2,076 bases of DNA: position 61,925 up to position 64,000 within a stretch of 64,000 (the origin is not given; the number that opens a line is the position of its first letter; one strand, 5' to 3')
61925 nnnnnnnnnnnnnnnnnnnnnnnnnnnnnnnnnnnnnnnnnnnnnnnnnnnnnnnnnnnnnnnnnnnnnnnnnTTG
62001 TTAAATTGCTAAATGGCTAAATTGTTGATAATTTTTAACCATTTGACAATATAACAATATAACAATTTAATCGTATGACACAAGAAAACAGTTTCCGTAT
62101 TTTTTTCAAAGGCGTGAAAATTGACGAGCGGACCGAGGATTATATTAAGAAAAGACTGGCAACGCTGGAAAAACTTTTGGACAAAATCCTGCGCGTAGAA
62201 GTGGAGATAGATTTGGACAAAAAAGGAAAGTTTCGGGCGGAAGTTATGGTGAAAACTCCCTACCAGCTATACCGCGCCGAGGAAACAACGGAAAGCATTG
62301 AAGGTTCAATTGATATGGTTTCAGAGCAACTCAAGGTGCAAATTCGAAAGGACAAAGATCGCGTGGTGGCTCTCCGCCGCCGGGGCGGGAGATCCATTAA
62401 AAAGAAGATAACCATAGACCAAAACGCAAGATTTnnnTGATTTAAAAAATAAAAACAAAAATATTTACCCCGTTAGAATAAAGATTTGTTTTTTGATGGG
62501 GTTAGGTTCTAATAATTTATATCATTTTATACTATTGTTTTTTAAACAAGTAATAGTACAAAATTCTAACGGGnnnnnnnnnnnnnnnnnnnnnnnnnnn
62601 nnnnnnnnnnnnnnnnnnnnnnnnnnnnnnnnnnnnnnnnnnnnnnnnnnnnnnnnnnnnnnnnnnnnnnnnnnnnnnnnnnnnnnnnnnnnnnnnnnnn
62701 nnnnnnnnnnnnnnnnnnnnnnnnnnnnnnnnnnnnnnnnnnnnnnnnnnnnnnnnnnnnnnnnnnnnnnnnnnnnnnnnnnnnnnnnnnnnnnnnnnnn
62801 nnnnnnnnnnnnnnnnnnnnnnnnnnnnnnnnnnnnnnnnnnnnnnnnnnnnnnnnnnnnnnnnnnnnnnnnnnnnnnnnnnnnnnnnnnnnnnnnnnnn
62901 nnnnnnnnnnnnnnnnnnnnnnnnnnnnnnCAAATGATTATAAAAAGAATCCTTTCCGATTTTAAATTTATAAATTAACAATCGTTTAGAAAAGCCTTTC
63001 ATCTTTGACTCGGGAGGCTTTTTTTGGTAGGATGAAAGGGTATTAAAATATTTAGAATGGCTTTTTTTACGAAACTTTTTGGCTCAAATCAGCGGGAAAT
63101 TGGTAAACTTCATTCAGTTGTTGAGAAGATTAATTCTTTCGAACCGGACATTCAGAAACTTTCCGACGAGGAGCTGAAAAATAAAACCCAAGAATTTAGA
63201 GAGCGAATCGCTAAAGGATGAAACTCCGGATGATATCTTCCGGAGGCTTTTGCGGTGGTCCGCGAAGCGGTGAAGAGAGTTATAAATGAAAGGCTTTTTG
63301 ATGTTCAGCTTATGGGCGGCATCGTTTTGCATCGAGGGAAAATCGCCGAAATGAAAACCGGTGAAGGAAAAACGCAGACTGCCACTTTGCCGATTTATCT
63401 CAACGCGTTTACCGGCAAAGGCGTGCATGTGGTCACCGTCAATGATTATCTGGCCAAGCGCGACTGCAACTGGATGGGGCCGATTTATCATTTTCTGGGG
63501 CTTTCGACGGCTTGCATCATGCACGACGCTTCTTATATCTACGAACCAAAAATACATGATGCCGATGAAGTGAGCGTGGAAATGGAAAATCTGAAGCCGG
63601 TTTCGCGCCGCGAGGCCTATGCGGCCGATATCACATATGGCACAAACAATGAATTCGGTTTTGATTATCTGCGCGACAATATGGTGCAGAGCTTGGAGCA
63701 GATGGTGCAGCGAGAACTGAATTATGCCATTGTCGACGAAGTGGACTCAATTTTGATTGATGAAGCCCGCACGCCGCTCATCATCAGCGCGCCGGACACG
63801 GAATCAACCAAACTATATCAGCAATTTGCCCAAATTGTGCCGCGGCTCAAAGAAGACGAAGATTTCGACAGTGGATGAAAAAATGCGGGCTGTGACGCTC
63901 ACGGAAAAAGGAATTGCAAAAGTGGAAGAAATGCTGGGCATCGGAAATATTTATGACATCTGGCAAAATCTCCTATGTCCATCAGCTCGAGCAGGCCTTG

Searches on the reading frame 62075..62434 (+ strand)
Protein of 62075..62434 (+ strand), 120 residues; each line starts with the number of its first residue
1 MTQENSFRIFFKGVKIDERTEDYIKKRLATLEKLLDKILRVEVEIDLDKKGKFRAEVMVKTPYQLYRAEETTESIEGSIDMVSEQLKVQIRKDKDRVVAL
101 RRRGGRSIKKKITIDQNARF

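Call 19: search_protein_families(library=pfam, proteins=[window:62075-62434:+], max_evalue=0.01)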
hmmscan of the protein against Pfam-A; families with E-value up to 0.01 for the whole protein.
window:62075-62434:+ (120 aa): 1 family
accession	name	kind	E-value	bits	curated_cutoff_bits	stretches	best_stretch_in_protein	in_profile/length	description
PF02482.25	Ribosomal_S30AE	-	1.1e-15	58.6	23.7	1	8-97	2-87/88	Sigma 54 modulation protein / S30EA ribosomal protein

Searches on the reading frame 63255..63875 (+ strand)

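Call 52: search_protein_families(library=pfam, proteins=[window:63255-63875:+], max_evalue=0.001)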
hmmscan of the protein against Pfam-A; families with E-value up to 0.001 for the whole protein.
window:63255-63875:+ (207 aa): 2 families
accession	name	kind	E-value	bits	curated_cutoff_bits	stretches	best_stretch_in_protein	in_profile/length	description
PF07517.20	SecA_DEAD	-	2.2e-87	293.4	24.6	1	1-203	65-246/290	SecA DEAD-like domain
PF00270.35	DEAD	-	0.0003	21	26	0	29-168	17-131/167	DEAD/DEAH box helicase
